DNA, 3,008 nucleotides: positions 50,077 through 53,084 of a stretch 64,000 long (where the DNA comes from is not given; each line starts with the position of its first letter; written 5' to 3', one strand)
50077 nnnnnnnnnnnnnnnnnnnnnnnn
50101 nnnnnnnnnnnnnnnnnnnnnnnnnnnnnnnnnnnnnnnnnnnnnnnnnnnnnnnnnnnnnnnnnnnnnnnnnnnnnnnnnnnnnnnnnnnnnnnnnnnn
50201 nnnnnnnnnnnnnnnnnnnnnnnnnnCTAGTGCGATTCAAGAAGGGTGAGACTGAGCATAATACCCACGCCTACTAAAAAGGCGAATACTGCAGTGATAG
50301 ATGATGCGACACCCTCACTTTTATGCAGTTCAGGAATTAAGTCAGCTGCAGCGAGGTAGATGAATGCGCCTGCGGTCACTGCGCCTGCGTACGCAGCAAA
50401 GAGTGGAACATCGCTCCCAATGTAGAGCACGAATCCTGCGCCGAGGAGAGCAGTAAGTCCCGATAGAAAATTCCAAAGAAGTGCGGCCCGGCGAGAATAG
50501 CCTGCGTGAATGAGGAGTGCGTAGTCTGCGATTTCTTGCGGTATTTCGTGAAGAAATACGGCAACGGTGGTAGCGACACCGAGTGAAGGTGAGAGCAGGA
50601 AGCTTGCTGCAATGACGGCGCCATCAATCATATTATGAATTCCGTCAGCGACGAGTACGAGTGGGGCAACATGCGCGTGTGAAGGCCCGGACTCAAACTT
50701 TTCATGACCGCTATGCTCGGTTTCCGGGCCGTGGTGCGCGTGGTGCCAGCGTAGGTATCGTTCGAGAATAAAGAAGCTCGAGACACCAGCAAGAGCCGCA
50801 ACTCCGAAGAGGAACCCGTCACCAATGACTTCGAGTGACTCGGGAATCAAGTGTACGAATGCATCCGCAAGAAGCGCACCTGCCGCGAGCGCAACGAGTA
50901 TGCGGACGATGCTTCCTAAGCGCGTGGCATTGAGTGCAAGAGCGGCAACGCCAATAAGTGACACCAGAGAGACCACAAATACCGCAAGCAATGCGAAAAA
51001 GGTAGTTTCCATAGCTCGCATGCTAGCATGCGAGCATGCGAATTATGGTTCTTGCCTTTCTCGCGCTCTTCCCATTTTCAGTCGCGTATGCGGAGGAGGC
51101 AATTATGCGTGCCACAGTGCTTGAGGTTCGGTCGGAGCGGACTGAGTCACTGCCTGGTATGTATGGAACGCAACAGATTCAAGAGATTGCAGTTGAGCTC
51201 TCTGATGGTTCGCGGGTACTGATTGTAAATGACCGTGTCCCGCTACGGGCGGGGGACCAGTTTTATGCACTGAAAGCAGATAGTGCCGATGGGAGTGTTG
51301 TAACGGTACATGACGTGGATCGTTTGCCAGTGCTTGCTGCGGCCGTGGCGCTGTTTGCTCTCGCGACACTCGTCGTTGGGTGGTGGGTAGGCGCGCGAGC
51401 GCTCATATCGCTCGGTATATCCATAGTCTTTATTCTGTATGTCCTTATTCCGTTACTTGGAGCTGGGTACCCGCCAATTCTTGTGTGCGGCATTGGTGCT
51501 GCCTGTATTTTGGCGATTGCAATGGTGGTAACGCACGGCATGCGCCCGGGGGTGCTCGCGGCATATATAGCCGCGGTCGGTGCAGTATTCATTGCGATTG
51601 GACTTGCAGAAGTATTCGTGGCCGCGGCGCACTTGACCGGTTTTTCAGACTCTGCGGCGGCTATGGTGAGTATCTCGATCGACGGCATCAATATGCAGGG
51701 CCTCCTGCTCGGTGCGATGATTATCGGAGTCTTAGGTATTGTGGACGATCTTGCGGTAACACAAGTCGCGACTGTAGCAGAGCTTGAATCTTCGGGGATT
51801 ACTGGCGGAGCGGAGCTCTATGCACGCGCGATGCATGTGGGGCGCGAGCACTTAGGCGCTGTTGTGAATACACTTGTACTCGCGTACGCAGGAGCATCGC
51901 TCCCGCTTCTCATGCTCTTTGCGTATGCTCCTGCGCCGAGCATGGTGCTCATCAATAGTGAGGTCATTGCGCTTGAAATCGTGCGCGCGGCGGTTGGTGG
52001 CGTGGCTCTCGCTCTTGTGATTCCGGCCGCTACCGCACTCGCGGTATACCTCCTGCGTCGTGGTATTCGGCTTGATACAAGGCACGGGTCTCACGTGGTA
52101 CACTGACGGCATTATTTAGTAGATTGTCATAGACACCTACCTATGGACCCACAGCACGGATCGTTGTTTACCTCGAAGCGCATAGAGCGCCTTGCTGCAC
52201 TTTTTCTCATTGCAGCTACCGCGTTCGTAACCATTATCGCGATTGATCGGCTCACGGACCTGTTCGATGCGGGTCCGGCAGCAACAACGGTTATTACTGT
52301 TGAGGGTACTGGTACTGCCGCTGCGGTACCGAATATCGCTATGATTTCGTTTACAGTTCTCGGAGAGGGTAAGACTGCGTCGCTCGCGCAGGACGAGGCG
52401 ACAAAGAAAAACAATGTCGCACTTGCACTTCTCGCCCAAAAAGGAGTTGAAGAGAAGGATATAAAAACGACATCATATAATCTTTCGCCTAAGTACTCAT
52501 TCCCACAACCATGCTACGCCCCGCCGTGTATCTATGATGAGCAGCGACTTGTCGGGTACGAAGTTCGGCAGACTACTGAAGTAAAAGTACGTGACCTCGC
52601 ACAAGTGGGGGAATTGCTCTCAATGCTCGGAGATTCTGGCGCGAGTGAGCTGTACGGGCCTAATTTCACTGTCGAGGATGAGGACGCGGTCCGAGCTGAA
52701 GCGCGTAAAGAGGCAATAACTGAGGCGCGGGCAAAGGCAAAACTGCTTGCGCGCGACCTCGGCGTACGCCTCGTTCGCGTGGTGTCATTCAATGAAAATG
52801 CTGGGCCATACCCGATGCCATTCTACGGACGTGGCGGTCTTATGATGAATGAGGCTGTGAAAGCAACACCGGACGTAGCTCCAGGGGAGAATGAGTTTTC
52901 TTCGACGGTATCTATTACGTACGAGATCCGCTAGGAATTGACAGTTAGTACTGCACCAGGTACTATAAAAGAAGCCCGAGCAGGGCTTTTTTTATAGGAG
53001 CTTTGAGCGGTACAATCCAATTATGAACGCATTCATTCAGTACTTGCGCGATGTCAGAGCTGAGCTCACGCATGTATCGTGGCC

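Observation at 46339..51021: Unusual four-gene sulfur / methyl / ATPase operon next to a Fur-family regulator and a ZIP transporter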

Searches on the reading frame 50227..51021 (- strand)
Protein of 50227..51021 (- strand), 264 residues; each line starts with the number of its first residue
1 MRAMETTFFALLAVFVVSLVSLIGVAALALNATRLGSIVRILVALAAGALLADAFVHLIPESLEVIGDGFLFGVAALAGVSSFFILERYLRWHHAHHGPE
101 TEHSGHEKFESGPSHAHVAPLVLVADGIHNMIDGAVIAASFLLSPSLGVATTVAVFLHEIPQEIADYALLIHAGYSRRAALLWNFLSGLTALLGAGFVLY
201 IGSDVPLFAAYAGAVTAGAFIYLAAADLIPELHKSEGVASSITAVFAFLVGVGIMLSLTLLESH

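Call 3: search_protein_families(library=pfam, proteins=[window:50227-51021:-], max_evalue=0.01)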
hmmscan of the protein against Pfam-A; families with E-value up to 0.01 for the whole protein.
window:50227-51021:- (264 aa): 1 family
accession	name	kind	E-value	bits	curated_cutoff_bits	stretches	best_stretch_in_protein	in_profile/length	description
PF02535.28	Zip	-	2.1e-39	136.1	35.1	2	95-258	154-322/323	ZIP Zinc transporter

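Call 4: search_protein_families(library=ncbifam, proteins=[window:50227-51021:-], max_evalue=0.01)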
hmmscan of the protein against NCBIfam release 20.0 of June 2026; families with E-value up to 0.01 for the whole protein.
window:50227-51021:- (264 aa): 2 families
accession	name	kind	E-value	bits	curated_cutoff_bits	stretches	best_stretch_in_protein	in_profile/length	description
NF003243.0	PRK04201.1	equivalog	1.5e-18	67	252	1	5-261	3-265/266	zinc transporter ZupT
TIGR00820.1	zip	subfamily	0.0062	15.7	231.15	1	10-69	19-83/324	ZIP zinc/iron transport family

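Call 53: search_protein_families(library=pfam, proteins=[L063:8294-8647:+, L079:1933-3729:+, L072:5567-5986:-, L074:1781-2986:-, L088:2797-3498:-, L029:3117-4298:+, L014:5125-6144:-, L014:7400-7942:+, L014:6586-7425:+, L029:5346-6161:+], max_evalue=0.001)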
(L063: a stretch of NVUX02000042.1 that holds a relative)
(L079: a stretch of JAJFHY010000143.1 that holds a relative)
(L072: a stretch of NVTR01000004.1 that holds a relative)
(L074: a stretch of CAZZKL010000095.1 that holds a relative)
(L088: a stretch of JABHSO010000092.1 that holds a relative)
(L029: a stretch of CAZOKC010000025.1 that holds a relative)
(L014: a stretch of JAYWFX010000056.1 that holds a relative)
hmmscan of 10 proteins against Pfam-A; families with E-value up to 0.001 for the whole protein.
L063:8294-8647:+ (118 aa): 2 families
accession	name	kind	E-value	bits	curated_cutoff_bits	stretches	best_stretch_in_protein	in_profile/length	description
PF12840.13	HTH_20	-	9.4e-09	35.6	27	1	20-70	1-49/51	Helix-turn-helix domain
PF01022.26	HTH_5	-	2e-07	31.2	22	1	28-70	7-46/47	Bacterial regulatory protein, arsR family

L079:1933-3729:+ (599 aa): 26 families (the best 25 are shown)
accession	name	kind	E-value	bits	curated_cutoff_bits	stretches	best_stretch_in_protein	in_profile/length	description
PF02374.21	ArsA_ATPase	-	4.4e-96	322.1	24.3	3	17-299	2-300/305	Anion-transporting ATPase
PF13614.12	AAA_31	-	8.1e-21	75.2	27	2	20-159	6-133/177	AAA domain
PF01656.29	CbiA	-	5.1e-19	68.9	25.4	2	339-482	4-54/125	CobQ/CobB/MinD/ParA nucleotide binding domain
PF00142.24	Fer4_NifH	-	1.5e-13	51.3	25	2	20-70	4-55/271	4Fe-4S iron sulfur cluster binding proteins, NifH/frxC family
PF10609.15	ParA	-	6.4e-11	42.6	27.1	2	337-370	7-40/246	NUBPL iron-transfer P-loop NTPase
PF20720.3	nSTAND3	-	1.3e-08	35.1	27.2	0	335-368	18-51/155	Novel STAND NTPase 3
PF03308.22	MeaB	-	2.3e-08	33.8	23.1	0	337-383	36-83/273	Methylmalonyl Co-A mutase-associated GTPase MeaB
PF13191.12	AAA_16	-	2.5e-08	35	32.6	1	321-452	11-137/167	AAA ATPase domain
PF01695.23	IstB_IS21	-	4.1e-08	33.5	24.1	0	3-53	79-129/238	IstB-like ATP binding protein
PF13481.12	AAA_25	-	2.5e-07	31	27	0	332-367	31-65/195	AAA domain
PF00448.28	SRP54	-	6.8e-07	29.6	22.7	0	336-371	3-38/196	SRP54-type protein, GTPase domain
PF06564.18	CBP_BcsQ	-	2.4e-06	27.7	21.3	0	24-67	10-53/234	Cellulose biosynthesis protein BcsQ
PF25199.1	nSTAND_NTPase5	-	2.9e-06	27.6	34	0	297-373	2-81/145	Novel STAND NTPase 5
PF05970.20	PIF1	-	7.9e-06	26.1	25.9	0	9-51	15-57/223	PIF1-like helicase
PF01583.26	APS_kinase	-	1e-05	26.1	21.1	0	18-52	4-38/152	Adenylylsulphate kinase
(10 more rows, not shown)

L072:5567-5986:- (140 aa): 1 family
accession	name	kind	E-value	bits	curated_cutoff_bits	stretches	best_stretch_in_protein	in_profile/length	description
PF06953.17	ArsD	-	1.9e-39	135.2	27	1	11-128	1-119/123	Arsenical resistance operon protein ArsD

L074:1781-2986:- (402 aa): 1 family
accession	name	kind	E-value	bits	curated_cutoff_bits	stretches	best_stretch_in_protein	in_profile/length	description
PF00155.27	Aminotran_1_2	-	2e-31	109.9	19.7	1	55-394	19-361/361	Aminotransferase class I and II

L088:2797-3498:- (234 aa): 1 family
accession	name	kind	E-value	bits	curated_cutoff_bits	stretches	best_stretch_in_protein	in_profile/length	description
PF00230.25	MIP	-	7.8e-27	94.9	25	1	19-162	8-155/222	Major intrinsic protein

L029:3117-4298:+ (394 aa): 2 families
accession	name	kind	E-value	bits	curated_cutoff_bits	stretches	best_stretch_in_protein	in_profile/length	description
PF02492.25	cobW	-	2.4e-56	190.6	20.7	1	5-210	1-179/180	CobW/HypB/UreG, nucleotide-binding domain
PF07683.19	CobW_C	-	2e-19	69.7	22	1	256-371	1-94/94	Cobalamin synthesis protein cobW C-terminal domain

L014:5125-6144:- (339 aa): 1 family
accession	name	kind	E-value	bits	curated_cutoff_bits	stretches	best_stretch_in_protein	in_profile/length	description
PF01297.22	ZnuA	-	2.4e-87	293.2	29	1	65-331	1-261/263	Zinc-uptake complex component A periplasmic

L014:7400-7942:+ (180 aa): 0 families

L014:6586-7425:+ (279 aa): 6 families
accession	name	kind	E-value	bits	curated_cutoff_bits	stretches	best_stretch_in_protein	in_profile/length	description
PF01656.29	CbiA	-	1.1e-14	54.9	25.4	1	4-231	3-115/125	CobQ/CobB/MinD/ParA nucleotide binding domain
PF13614.12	AAA_31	-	1.2e-09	38.8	27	1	5-80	6-63/177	AAA domain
PF02374.21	ArsA_ATPase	-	2e-06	27.7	24.3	1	3-52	4-53/305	Anion-transporting ATPase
PF00142.24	Fer4_NifH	-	2.3e-06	27.7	25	1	1-42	1-42/271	4Fe-4S iron sulfur cluster binding proteins, NifH/frxC family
PF10609.15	ParA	-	9.5e-05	22.4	27.1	1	5-37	9-41/246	NUBPL iron-transfer P-loop NTPase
PF16575.11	CLP1_P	-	0.00053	20.3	26.6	0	7-38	1-32/188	mRNA cleavage and polyadenylation factor CLP1 P-loop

L029:5346-6161:+ (271 aa): 2 families
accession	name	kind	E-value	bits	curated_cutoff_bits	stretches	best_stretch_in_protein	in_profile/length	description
PF13847.12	Methyltransf_31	-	0.00062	19.9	27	1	43-151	3-108/145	Methyltransferase domain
PF08242.18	Methyltransf_12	-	0.00095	20.3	30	0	48-144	1-92/98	Methyltransferase domain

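Call 80: search_protein_families(library=pfam, proteins=[P0264, P0265, P0267, P0268, P0272, P0277, P0296, P0299, P0325, P0376], max_evalue=0.0001)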
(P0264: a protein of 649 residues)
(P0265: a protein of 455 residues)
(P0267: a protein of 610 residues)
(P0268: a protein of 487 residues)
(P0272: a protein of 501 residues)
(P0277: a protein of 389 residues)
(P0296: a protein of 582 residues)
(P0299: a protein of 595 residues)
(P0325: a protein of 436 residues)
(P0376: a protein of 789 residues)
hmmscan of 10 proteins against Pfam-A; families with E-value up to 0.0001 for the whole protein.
P0264 (649 aa): 1 family
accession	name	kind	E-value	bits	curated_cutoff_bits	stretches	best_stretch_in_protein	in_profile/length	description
PF02195.25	ParB_N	-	4.9e-05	23.7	26.3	0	201-280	6-86/95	ParB N-terminal domain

P0265 (455 aa): 0 families

P0267 (610 aa): 0 families

P0268 (487 aa): 0 families

P0272 (501 aa): 0 families

P0277 (389 aa): 1 family
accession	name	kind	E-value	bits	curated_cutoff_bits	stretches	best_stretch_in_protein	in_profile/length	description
PF00175.26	NAD_binding_1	-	1e-15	58.7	22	1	243-349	2-108/109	Oxidoreductase NAD-binding domain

P0296 (582 aa): 2 families
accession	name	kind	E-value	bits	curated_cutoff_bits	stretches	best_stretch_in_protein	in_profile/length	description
PF00291.31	PALP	-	3.6e-50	171.4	35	1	282-552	4-294/295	Pyridoxal-phosphate dependent enzyme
PF02195.25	ParB_N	-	6e-06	26.7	26.3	1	5-78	9-84/95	ParB N-terminal domain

P0299 (595 aa): 1 family
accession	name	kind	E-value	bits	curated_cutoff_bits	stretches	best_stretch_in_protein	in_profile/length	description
PF02195.25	ParB_N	-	1.5e-06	28.6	26.3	1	473-536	19-83/95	ParB N-terminal domain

P0325 (436 aa): 1 family
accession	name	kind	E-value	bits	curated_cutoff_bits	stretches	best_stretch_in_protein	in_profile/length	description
PF00291.31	PALP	-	2.3e-74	250.8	35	1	146-424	2-295/295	Pyridoxal-phosphate dependent enzyme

P0376 (789 aa): 0 families

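Call 81: search_protein_families(library=padloc, proteins=[P0001, P0004, P0006, P0008], max_evalue=0.01)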
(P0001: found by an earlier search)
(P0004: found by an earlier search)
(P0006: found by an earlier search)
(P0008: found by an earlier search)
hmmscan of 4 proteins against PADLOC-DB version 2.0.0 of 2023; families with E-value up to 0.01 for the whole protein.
P0001 (470 aa): 0 families

P0004 (244 aa): 1 family
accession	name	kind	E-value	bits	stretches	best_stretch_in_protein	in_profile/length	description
PDLC04134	mad2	-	1.7e-08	31.7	1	27-132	278-383/492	mads_2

P0006 (125 aa): 0 families

P0008 (310 aa): 0 families

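Call 85: search_protein_families(library=pfam, proteins=[L093:1-1245:+, L093:1233-2543:+, L093:2530-3723:+, L095:6445-7086:+, L103:353-1165:+, L147:1643-2884:-, P0266, P0347, P0352, P0328], max_evalue=0.0001)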
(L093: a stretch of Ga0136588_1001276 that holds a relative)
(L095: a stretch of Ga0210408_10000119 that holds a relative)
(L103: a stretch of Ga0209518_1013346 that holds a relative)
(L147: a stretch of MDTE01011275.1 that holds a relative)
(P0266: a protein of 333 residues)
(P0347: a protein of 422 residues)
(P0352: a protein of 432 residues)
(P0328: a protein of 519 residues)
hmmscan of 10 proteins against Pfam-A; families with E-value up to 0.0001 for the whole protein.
L093:1-1245:+ (415 aa): 1 family
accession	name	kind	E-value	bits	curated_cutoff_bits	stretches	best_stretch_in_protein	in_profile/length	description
PF02784.22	Orn_Arg_deC_N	-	2.4e-21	76.6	23.4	1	3-189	20-217/247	Pyridoxal-dependent decarboxylase, pyridoxal binding domain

L093:1233-2543:+ (437 aa): 2 families
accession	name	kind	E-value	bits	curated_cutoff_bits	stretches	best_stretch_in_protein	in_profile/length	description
PF00291.31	PALP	-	2.7e-46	158.7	35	1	9-297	1-295/295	Pyridoxal-phosphate dependent enzyme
PF00581.25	Rhodanese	-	1.7e-09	38.5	22.2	1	337-428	3-102/102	Rhodanese-like domain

L093:2530-3723:+ (398 aa): 1 family
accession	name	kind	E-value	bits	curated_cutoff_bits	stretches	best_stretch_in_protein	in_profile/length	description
PF00266.25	Aminotran_5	-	1.7e-77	261.4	21.5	1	25-389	1-371/371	Aminotransferase class-V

L095:6445-7086:+ (214 aa): 1 family
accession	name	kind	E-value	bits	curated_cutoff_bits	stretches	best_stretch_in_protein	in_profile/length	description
PF01507.26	PAPS_reduct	-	5.7e-38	131.1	22.5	1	28-181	2-173/175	Phosphoadenosine phosphosulfate reductase domain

L103:353-1165:+ (271 aa): 1 family
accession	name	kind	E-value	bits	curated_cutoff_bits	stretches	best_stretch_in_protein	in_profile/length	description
PF01678.24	DAP_epimerase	-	8.1e-56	187.7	34.7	2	13-131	1-120/121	Diaminopimelate epimerase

L147:1643-2884:- (414 aa): 3 families
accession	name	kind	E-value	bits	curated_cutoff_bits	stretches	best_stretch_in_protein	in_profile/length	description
PF00266.25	Aminotran_5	-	4.7e-55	187.5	21.5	1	26-405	1-371/371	Aminotransferase class-V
PF01053.26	Cys_Met_Meta_PP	-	6.8e-07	28.6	27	1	105-237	84-209/381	Cys/Met metabolism PLP-dependent enzyme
PF01041.23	DegT_DnrJ_EryC1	-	4.9e-05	23.1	19.8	1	107-231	59-174/360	DegT/DnrJ/EryC1/StrS aminotransferase family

P0266 (333 aa): 1 family
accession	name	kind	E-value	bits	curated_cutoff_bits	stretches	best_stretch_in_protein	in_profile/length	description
PF02195.25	ParB_N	-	8.6e-05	23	26.3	0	11-39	52-80/95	ParB N-terminal domain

P0347 (422 aa): 3 families
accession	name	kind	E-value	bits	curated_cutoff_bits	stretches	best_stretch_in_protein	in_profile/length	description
PF00483.29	NTP_transferase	-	3e-20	73.3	21.2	1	7-215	2-184/245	Nucleotidyl transferase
PF12804.13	NTP_transf_3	-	5.5e-08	33.6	27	1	7-134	1-99/160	MobA-like NTP transferase domain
PF02195.25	ParB_N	-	6.7e-05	23.3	26.3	0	296-367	10-83/95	ParB N-terminal domain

P0352 (432 aa): 1 family
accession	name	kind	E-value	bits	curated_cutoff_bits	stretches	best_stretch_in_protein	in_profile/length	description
PF00483.29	NTP_transferase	-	2.5e-18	67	21.2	1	7-262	2-233/245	Nucleotidyl transferase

P0328 (519 aa): 1 family
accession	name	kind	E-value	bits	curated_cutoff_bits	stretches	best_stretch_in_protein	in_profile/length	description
PF00266.25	Aminotran_5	-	2.2e-59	201.8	21.5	1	19-383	1-369/371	Aminotransferase class-V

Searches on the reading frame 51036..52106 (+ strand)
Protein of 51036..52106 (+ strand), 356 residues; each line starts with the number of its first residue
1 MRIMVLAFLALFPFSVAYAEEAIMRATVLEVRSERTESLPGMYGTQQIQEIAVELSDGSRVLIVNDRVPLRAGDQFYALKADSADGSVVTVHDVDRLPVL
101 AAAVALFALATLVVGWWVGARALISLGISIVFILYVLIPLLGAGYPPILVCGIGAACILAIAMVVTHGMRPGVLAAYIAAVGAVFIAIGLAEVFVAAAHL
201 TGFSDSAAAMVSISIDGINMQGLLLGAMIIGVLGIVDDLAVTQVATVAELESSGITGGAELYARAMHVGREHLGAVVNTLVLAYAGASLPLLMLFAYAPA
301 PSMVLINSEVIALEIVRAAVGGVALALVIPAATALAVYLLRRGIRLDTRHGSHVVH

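Call 3: search_protein_families(library=pfam, proteins=[window:51036-52106:+], max_evalue=0.01)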
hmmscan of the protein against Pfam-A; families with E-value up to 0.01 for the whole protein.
window:51036-52106:+ (356 aa): 1 family
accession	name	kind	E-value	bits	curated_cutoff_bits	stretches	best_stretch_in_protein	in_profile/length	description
PF07907.16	YibE_F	-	6.2e-54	183.5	27.2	1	102-337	3-240/241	YibE/F-like protein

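Call 4: search_protein_families(library=ncbifam, proteins=[window:51036-52106:+], max_evalue=0.01)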
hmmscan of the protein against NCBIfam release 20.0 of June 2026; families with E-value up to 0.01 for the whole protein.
window:51036-52106:+ (356 aa): 0 families

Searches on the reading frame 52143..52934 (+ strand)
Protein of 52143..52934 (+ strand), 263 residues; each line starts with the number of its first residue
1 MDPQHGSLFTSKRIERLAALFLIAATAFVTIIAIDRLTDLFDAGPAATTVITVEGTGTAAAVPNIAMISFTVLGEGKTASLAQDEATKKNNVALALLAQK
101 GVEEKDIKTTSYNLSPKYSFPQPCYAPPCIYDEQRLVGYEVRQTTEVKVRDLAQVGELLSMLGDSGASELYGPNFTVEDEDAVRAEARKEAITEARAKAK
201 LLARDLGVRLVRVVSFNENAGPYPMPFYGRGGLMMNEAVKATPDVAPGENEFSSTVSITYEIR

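Call 70: search_protein_families(library=pfam, proteins=[window:52143-52934:+], max_evalue=0.0001)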
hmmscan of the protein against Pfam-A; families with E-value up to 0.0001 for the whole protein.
window:52143-52934:+ (263 aa): 1 family
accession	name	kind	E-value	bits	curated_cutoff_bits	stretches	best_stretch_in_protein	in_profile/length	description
PF04402.19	SIMPL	-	3.8e-50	171.4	25.2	1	51-260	1-205/205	Protein of unknown function (DUF541)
